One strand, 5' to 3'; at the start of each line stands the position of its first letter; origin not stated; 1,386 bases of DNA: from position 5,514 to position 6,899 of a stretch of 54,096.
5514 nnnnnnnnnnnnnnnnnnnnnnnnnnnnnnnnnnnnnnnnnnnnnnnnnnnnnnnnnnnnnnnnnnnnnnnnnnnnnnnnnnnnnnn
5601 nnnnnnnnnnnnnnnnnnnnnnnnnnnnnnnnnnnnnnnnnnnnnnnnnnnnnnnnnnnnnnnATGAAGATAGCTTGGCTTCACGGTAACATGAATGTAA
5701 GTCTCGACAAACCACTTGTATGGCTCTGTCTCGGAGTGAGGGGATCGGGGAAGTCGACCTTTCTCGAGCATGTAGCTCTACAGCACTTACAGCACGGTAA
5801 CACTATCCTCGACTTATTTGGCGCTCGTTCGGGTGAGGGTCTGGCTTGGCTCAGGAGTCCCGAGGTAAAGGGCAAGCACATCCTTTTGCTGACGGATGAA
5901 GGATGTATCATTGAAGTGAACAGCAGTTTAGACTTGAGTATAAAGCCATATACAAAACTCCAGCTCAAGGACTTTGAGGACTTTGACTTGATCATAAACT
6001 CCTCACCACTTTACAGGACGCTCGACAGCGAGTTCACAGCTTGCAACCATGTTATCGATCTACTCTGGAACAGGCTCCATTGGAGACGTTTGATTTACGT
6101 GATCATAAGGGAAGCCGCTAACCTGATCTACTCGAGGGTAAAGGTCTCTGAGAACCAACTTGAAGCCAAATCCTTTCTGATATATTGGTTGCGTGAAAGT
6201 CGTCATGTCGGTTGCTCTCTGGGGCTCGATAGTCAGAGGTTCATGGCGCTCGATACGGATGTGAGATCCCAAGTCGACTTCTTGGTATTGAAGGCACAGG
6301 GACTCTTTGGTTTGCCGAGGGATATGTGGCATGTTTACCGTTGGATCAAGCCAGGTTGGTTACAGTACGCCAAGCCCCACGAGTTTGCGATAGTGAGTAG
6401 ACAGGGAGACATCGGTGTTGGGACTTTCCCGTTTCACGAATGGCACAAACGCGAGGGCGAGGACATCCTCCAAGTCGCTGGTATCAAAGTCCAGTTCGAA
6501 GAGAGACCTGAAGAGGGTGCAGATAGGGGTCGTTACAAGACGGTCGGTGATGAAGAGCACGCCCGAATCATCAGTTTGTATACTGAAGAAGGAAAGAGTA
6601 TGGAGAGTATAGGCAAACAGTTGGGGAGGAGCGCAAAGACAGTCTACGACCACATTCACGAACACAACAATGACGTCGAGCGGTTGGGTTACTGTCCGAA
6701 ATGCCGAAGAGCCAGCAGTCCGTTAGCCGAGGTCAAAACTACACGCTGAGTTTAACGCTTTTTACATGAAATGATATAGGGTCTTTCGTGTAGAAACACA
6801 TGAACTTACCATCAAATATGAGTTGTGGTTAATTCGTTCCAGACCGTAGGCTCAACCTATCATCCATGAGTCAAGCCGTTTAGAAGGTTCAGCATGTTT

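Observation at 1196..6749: Translationally coupled cassette of orphan genes with mobile-element hallmarks, wedged between two low-GC defence genes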

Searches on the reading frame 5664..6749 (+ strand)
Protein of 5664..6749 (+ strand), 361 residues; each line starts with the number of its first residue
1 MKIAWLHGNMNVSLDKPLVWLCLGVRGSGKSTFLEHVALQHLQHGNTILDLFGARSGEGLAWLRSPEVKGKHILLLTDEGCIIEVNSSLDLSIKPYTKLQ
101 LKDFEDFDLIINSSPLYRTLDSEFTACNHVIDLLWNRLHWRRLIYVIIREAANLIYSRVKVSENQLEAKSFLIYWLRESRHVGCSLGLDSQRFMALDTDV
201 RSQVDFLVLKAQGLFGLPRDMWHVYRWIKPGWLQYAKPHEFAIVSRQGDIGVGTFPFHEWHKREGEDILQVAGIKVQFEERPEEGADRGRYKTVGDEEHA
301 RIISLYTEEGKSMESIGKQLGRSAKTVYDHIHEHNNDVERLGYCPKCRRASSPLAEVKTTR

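Call 3: search_protein_families(library=pfam, max_evalue=0.1, proteins=[window:5664-6749:+])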
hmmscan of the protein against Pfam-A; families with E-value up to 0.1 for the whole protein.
window:5664-6749:+ (361 aa): 10 families
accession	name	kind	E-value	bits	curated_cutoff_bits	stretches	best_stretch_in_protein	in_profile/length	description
PF13936.12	HTH_38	-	0.00053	20.1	27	1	291-332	2-42/44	Helix-turn-helix domain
PF13384.12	HTH_23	-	0.00059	20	24.6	1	300-335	8-42/50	Homeodomain-like domain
PF25199.1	nSTAND_NTPase5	-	0.0034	17.6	34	1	15-79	39-104/145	Novel STAND NTPase 5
PF14493.12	HTH_40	-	0.0036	18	27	1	304-333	7-35/89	Helix-turn-helix domain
PF04545.22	Sigma70_r4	-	0.0055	16.6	24.1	1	296-327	6-37/50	Sigma-70, region 4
PF08281.18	Sigma70_r4_2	-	0.021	14.9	25.7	1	300-332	16-48/54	Sigma-70, region 4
PF13518.12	HTH_28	-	0.025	15.1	25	0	300-332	3-34/52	Helix-turn-helix domain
PF15978.11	TnsD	-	0.031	13.8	32.4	1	284-336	173-225/355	Tn7-like transposition protein D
PF13173.12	AAA_14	-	0.085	13.3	27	0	21-44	6-29/129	AAA domain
PF21476.4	PF0610-like_N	-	0.093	13.4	33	0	301-331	5-35/50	PF0610-like, N-terminal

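Call 7: search_protein_families(library=phrogs, max_evalue=0.01, proteins=[window:5664-6749:+])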
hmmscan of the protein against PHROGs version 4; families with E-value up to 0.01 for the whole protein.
window:5664-6749:+ (361 aa): 2 families
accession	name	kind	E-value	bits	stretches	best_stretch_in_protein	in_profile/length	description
phrog_7545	-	DNA, RNA and nucleotide metabolism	0.00078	20.7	1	300-337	8-45/160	HNH endonuclease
phrog_125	-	DNA, RNA and nucleotide metabolism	0.0065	17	1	279-337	148-206/254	DNA invertase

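Call 8: find_homologous_proteins(query=window:5664-6749:+)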
Query window:5664-6749:+ (361 aa): 339 proteins with E <= 0.001 among 1579 candidates; the best 120 are listed.
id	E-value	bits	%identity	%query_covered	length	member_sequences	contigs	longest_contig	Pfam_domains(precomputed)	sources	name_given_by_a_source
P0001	7.5e-248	840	100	100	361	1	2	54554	-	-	-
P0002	2.1e-152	526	62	98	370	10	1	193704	PF13936.13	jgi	-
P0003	2.8e-150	519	61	100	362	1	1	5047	-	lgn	-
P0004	4.7e-149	515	62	98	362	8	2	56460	-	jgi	-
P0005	5.8e-148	511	61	98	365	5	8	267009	-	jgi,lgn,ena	jgi:hypothetical protein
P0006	1.4e-145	503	62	98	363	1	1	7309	-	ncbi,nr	ncbi:hypothetical protein KEJ27_09765 [Candidatus Bathyarchaeota archaeon]|nr:hypothetical protein [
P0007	1.9e-145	503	60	98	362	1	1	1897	-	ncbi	-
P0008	2.8e-145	502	60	98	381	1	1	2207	-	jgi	-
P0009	4.8e-145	501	61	100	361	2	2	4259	-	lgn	-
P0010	5.3e-145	501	61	100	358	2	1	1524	-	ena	-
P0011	1.2e-144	500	60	98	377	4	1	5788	-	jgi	jgi:hypothetical protein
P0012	1.8e-144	499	61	100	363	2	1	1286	-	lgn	-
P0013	1.9e-144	499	61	100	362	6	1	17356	-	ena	-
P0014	1.3e-143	497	61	98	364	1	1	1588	-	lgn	-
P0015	1.4e-143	497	60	98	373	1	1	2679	-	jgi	jgi:hypothetical protein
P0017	5.0e-143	495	60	99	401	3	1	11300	-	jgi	jgi:hypothetical protein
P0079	3.5e-111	390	51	98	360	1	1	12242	-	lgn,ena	-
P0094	2.4e-109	384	49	98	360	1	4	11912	-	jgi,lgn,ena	-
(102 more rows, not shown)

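Call 9: find_encoding_contigs(protein=window:5664-6749:+, flank=10000, max_places=10)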
Protein window:5664-6749:+ (361 aa): 2 contigs read that carry it; 2 places shown.
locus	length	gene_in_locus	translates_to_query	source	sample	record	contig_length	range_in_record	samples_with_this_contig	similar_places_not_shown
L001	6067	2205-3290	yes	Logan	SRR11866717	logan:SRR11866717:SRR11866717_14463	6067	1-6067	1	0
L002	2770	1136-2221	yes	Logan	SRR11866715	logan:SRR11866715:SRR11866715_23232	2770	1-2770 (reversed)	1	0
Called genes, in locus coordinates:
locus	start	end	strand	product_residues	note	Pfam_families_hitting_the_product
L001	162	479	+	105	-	-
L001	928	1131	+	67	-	-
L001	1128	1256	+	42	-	-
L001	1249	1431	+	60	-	-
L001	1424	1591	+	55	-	-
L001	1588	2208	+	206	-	-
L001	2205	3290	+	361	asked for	-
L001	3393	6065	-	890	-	?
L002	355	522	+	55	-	-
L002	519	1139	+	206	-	-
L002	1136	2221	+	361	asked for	-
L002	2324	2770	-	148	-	?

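Call 11: find_encoding_contigs(protein=P0005, flank=10000, max_places=4)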
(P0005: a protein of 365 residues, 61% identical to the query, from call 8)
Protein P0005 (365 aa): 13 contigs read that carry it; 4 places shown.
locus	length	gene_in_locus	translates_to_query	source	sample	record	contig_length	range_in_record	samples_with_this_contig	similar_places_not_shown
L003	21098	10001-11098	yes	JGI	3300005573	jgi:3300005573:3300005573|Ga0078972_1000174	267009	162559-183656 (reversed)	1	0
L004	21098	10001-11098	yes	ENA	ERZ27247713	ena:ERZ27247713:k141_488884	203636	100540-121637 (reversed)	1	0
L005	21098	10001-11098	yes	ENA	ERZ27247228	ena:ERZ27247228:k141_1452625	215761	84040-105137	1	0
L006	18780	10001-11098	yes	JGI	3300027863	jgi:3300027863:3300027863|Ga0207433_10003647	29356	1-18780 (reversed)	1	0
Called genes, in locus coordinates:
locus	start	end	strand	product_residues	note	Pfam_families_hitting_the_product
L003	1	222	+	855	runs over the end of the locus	PF02516:STT3, PF21436:STT3-PglB_core, PF22627:AglB_core-like (faint)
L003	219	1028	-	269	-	PF09754:PAC2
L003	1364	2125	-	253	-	PF00575:S1, PF07541:EIF_2_alpha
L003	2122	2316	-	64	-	PF01667:Ribosomal_S27e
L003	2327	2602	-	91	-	PF00935:Ribosomal_L44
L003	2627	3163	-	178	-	PF22090:Gins51_C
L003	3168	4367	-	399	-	PF01896:DNA_primase_S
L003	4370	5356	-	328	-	PF26466:DNA_primase_lrg_N, PF04104:DNA_primase_lrg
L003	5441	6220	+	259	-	PF00705:PCNA_N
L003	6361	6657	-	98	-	PF01096:Zn_ribbon_TFIIS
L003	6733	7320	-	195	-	PF01949:Endo_dU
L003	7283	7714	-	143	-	PF11469:Ribonucleas_3_2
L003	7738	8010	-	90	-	PF13656:RNA_pol_L_2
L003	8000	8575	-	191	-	-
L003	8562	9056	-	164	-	PF00252:Ribosomal_L16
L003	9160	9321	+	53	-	-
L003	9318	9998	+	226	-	-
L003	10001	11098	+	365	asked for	-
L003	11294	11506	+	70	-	-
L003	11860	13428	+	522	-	-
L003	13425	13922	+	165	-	-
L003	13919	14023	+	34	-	-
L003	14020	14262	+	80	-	-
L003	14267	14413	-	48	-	-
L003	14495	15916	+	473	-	PF00589:Phage_integrase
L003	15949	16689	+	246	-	PF00588:SpoU_methylase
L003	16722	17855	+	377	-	PF02824:TGS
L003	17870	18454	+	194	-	PF05175:MTS, PF06325:PrmA (weak), PF09445:Methyltransf_15 (weak), PF13649:Methyltransf_25 (weak)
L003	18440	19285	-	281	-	PF00398:RrnaAD, PF05175:MTS (weak)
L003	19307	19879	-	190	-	PF04919:DUF655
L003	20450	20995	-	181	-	PF02002:TFIIE_alpha, PF04423:Rad50_zn_hook (weak)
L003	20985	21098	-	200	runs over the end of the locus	PF01994:Trm56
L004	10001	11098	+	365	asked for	-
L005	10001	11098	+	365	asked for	-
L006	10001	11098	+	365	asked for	-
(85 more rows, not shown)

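Call 12: find_encoding_contigs(protein=P0002, flank=10000, max_places=3)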
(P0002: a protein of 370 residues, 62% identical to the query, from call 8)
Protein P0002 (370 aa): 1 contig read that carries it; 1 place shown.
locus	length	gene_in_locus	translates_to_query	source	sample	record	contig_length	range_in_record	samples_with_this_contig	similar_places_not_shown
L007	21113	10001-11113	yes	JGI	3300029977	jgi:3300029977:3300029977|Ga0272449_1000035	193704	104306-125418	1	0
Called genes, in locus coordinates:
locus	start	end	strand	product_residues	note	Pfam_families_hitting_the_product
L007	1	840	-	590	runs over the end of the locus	PF09972:DUF2207, PF20990:DUF2207_C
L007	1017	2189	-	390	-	PF01979:Amidohydro_1, PF07969:Amidohydro_3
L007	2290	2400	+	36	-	-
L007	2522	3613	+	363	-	PF00589:Phage_integrase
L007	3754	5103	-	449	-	-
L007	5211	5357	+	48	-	-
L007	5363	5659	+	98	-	-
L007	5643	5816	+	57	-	-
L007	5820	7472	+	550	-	PF09250:Prim-Pol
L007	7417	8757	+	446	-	-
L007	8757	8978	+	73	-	-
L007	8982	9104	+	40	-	-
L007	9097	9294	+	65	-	-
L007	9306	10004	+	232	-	-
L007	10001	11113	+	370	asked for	PF13936:HTH_38 (weak)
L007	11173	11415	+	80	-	-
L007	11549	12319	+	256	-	-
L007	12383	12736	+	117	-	PF22600:MTPAP-like_central, PF14792:DNA_pol_B_palm (weak), PF01909:NTP_transf_2, PF18765:Polbeta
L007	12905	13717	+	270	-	-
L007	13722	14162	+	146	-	PF01230:HIT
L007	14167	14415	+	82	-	-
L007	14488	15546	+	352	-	PF01300:Sua5_yciO_yrdC, PF03481:Sua5_C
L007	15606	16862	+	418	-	PF02441:Flavoprotein, PF04127:DFP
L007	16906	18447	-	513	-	PF01841:Transglut_core, PF18884:TSP3_bac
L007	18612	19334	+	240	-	-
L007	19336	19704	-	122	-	PF01510:Amidase_2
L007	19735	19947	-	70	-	-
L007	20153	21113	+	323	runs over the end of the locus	PF10092:DUF2330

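Call 14: search_solved_structures(query=A1, max_evalue=1, show_alignments=2)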
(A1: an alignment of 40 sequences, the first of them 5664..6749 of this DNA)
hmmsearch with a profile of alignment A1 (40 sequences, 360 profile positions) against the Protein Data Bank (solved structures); distinct sequences matched with E-value up to 1: 12.
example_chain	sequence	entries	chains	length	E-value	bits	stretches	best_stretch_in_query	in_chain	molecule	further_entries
1zu4_A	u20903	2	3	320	0.00022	23.6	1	5-132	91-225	ftsY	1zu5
4ak9_A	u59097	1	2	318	0.018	17.3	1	12-61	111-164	CPFTSY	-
2lvs_A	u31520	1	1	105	0.077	15.3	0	283-329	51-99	Putative uncharacterized protein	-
5l3r_B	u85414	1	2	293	0.16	14.3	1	10-50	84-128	Cell division protein FtsY homolog, chloroplastic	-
3b9q_A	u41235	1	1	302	0.16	14.2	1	10-50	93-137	Chloroplast SRP receptor homolog, alpha subunit CPFTSY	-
8rix_A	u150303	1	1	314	0.17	14.1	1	10-49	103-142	Cell division protein FtsY homolog, chloroplastic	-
2og2_A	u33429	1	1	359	0.22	13.8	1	10-49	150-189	Putative signal recognition particle receptor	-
6cy1_A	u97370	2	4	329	0.44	12.8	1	13-49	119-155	Signal recognition particle receptor FtsY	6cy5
5nco_l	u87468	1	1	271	0.88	11.8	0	11-58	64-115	Signal recognition particle receptor FtsY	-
4c7o_B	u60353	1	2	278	0.91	11.8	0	11-58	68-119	SIGNAL RECOGNITION PARTICLE RECEPTOR FTSY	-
6fqd_A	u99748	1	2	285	0.92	11.7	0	11-58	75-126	Signal recognition particle receptor FtsY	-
7o9h_A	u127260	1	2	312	0.94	11.7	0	11-58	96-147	Signal recognition particle receptor FtsY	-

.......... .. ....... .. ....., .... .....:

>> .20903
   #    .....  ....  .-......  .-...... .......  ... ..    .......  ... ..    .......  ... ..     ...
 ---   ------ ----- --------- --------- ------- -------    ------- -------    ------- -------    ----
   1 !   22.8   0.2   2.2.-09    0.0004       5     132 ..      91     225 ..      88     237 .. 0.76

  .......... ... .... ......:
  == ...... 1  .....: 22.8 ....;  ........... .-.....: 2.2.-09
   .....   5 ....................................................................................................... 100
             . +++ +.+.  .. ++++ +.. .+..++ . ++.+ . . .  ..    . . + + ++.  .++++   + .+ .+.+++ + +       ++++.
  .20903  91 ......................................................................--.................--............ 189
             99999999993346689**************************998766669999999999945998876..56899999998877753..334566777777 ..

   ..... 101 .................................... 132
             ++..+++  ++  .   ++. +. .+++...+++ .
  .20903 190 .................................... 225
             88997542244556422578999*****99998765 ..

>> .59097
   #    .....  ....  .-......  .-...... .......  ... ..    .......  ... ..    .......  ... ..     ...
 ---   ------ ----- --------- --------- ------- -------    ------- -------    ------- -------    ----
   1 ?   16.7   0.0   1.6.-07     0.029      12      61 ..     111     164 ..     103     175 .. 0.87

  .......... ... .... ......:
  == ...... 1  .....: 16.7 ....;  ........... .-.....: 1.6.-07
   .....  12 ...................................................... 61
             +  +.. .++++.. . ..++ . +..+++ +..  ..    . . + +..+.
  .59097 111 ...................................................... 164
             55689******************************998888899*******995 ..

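Call 15: find_related_loci(query=A1, collection=viral_contigs, flank=10000)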
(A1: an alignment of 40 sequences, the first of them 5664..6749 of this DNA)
Query A1 (361 aa) in viral_contigs; peptide patterns used: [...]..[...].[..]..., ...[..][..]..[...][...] (x = any residue, [..] = any of these).
36 stretches matched a pattern, but none encodes a relative of the query by tblastn (E <= 1e-3).

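Call 17: find_related_loci(query=A1, collection=genome_contigs, flank=10000)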
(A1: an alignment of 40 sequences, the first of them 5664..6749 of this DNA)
Query A1 (361 aa) in genome_contigs; peptide patterns used: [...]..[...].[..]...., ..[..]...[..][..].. (x = any residue, [..] = any of these).
192 stretches matched a pattern; 29 encode a relative of the query (tblastn E <= 1e-3); 29 distinct loci.
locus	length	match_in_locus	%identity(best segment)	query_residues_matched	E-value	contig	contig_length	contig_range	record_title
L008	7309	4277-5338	62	1-354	7e-150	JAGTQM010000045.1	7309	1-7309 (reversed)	MAG: Candidatus Bathyarchaeota archaeon isolate QZM_A2_bin_24 QZM_A2_bin_24_scaffold_6208_curated, whole genome shotgun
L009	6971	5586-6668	58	1-361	6e-148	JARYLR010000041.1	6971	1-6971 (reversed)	MAG: Candidatus Bathyarchaeota archaeon isolate A05DMB-I-11 NODE_41_length_6971_cov_6.135335, whole genome shotgun seque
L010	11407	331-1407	58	1-361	3e-144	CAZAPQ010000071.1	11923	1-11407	MAG TPA_asm: uncultured Candidatus Bathyarchaeia archaeon isolate binchicken_co25_94 genome assembly, contig: k141_81387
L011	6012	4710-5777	51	1-361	2e-120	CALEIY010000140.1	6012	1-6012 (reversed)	MAG TPA_asm: Candidatus Bathyarchaeota archaeon isolate SRR6823441_bin.104_CONCOCT_v1.1_MAG genome assembly, contig: ERZ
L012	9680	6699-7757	50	1-357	3e-119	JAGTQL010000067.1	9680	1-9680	MAG: Candidatus Bathyarchaeota archaeon isolate QZM_A2_bin_23 QZM_A2_bin_23_scaffold_4204_curated, whole genome shotgun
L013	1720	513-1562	51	1-354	5e-127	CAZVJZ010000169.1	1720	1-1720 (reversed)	MAG TPA_asm: uncultured Candidatus Bathyarchaeia archaeon isolate binchicken_co133_1 genome assembly, contig: NODE_61825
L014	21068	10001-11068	47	1-361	2e-111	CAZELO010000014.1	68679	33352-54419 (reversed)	MAG TPA_asm: uncultured Candidatus Bathyarchaeia archaeon isolate SRP323688_co1_251 genome assembly, contig: NODE_785_le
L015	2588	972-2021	47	1-354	5e-114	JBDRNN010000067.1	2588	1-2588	MAG: Candidatus Bathyarchaeota archaeon isolate MEGAHIT-group-1.890 k141_6430781, whole genome shotgun sequence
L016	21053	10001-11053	44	3-357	4e-101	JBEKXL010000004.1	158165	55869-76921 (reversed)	MAG: Candidatus Bathyarchaeia archaeon isolate SPRUCE 650 SPRUCE_650_4, whole genome shotgun sequence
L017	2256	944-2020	43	1-361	1e-104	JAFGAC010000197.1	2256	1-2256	MAG: Clostridiales bacterium isolate Zod_maxbin.0011 k87_7118204, whole genome shotgun sequence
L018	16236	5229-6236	43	12-355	1e-96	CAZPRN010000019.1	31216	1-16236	MAG TPA_asm: uncultured Candidatus Bathyarchaeia archaeon isolate SRP167671_co1_179 genome assembly, contig: NODE_1607_l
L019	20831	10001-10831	52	3-280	1e-91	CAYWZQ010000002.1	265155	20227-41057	MAG TPA_asm: uncultured Nitrososphaerota archaeon isolate SRP141552_co1_135 genome assembly, contig: NODE_7_length_26515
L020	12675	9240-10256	44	12-356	2e-90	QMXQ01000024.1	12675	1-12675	MAG: Candidatus Bathyarchaeota archaeon isolate B46_G15 B46_Guay15_scaffold_01042, whole genome shotgun sequence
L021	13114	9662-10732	40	1-361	3e-88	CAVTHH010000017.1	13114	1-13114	MAG: Candidatus Bathyarchaeota archaeon isolate MFD05942.bin.2.194 genome assembly, contig: contig_87552, whole genome s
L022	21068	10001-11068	44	1-361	2e-105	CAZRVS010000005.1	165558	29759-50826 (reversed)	MAG TPA_asm: uncultured Candidatus Bathyarchaeia archaeon isolate SRP323688_co1_270 genome assembly, contig: NODE_175_le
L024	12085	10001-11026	36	1-356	3e-78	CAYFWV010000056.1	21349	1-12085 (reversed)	MAG TPA_asm: uncultured Candidatus Bathyarchaeia archaeon isolate ERP108616_co1_415 genome assembly, contig: k119_795241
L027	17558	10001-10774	42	19-277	1e-71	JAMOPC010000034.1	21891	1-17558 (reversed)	MAG: Desulfurococcales archaeon isolate 4559-240_metabat1_scaf2bin.015 4559-240_scaffold_1179_c1, whole genome shotgun s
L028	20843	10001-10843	42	1-280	2e-71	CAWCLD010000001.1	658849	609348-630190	MAG: uncultured archaeon isolate MFD03726.bin.2.76 genome assembly, contig: contig_11902, whole genome shotgun sequence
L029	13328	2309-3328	32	1-354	1e-65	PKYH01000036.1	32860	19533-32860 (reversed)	MAG: Candidatus Bathyarchaeota archaeon isolate palsa_986 73.20120500_P19.30_contig_5314, whole genome shotgun sequence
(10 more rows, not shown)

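Call 22: predict_structure(alignment_id=A1)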
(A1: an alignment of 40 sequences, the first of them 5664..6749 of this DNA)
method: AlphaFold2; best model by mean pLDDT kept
length: 361 residues; sequences in the alignment: 40
mean_pLDDT: 88.8   pTM: 0.77
mean pLDDT of the five models: 88.8, 88.4, 87.5, 83.6, 79.3
residues with pLDDT >= 90: 218; 70-90: 130; 50-70: 13; < 50: 0
segments of 3 or more residues with pLDDT < 50: none
pLDDT, mean of each block of 10 residues (from residue 1): 94 93 92 95 96 80 91 92 84 92 96 90 87 90 92 71 69 83 92 75 91 87 92 95 95 93 88 84 81 90 93 93 93 94 88 89 68
secondary structure, 60 per line:
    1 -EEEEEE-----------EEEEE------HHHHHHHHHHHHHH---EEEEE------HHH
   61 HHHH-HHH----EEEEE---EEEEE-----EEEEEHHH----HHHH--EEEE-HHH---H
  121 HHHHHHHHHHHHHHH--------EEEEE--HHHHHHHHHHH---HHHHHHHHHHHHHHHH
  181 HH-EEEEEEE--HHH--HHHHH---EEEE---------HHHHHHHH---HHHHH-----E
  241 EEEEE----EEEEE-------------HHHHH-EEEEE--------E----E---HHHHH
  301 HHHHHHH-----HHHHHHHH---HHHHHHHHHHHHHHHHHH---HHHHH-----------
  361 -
elements in order: E2-7 E19-23 H30-43 E47-51 H58-64 E73-77 E81-85 E91-95 H103-106 E109-112 H120-135 E144-148 H151-161 H165-182 E184-190 H198-202 E206-209 H219-226 H230-234 E240-245 E250-254 H268-272 E274-278 H296-307 H313-320 H324-341 H345-349

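Call 24: fold_search(model_id=the predicted structure, library=pdb)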
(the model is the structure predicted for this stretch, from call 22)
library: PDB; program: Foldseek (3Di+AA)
matches with E <= 10: 1843; with E <= 0.001: 107
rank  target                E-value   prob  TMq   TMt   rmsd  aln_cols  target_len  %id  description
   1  4r2h                  5.6e-08  1.00  0.38  0.62   6.1       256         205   19  The Crystal Structure of B204, the DNA-packaging ATPase from Sulfolobus Turreted Icosahedral Virus (released 2016-01-13)
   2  4kfu_A                7.4e-07  1.00  0.36  0.57   6.6       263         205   19  Structure of the genome packaging NTPase B204 from Sulfolobus turreted icosahedral virus 2 in complex with AMPPCP (released 2013-05-22)
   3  4kft_C                1.5e-06  1.00  0.35  0.57   7.4       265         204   17  Structure of the genome packaging NTPase B204 from Sulfolobus turreted icosahedral virus 2 in complex with ATP-gammaS (released 2013-05-22)
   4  4kfu_D                1.6e-06  1.00  0.36  0.60   6.6       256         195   18  Structure of the genome packaging NTPase B204 from Sulfolobus turreted icosahedral virus 2 in complex with AMPPCP (released 2013-05-22)
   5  6o1w_A                1.6e-06  1.00  0.39  0.40   8.5       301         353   14  Structure of pCW3 conjugation coupling protein TcpA monomer orthorhombic crystal form (released 2020-02-26)
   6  8woc_A                1.8e-06  1.00  0.42  0.43   6.5       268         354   18  Cryo-EM structure of SIR2/HerA complex (released 2024-09-11)
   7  4kfs_A                1.9e-06  1.00  0.38  0.61   6.0       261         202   18  Structure of the genome packaging NTPase B204 from Sulfolobus turreted icosahedral virus 2 in complex with AMP (released 2013-05-22)
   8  4kfr_B                1.9e-06  1.00  0.38  0.59   6.3       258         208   17  Structure of the genome packaging NTPase B204 from Sulfolobus turreted icosahedral virus 2 in complex with sulfate (released 2013-05-22)
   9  8wj3_N                2.0e-06  1.00  0.45  0.32  10.5       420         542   15  Cryo-EM structure of a bacterial protein (released 2024-09-11)
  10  4r2i                  2.4e-06  1.00  0.38  0.61   6.3       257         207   19  The Crystal Structure of STIV B204 complexed with AMP-PNP (released 2016-01-13)
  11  4kft_B                2.4e-06  1.00  0.34  0.57   7.4       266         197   17  Structure of the genome packaging NTPase B204 from Sulfolobus turreted icosahedral virus 2 in complex with ATP-gammaS (released 2013-05-22)
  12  4kfr_A                2.9e-06  1.00  0.36  0.57   6.6       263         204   19  Structure of the genome packaging NTPase B204 from Sulfolobus turreted icosahedral virus 2 in complex with sulfate (released 2013-05-22)
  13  8wld_A                3.7e-06  1.00  0.46  0.36   6.4       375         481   15  Cryo-EM structure of SIR2/HerA antiphage complex (released 2024-09-11)
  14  4kfr_C                3.9e-06  1.00  0.32  0.52   7.7       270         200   17  Structure of the genome packaging NTPase B204 from Sulfolobus turreted icosahedral virus 2 in complex with sulfate (released 2013-05-22)
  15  4kft_A                4.4e-06  1.00  0.36  0.60   6.5       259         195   16  Structure of the genome packaging NTPase B204 from Sulfolobus turreted icosahedral virus 2 in complex with ATP-gammaS (released 2013-05-22)
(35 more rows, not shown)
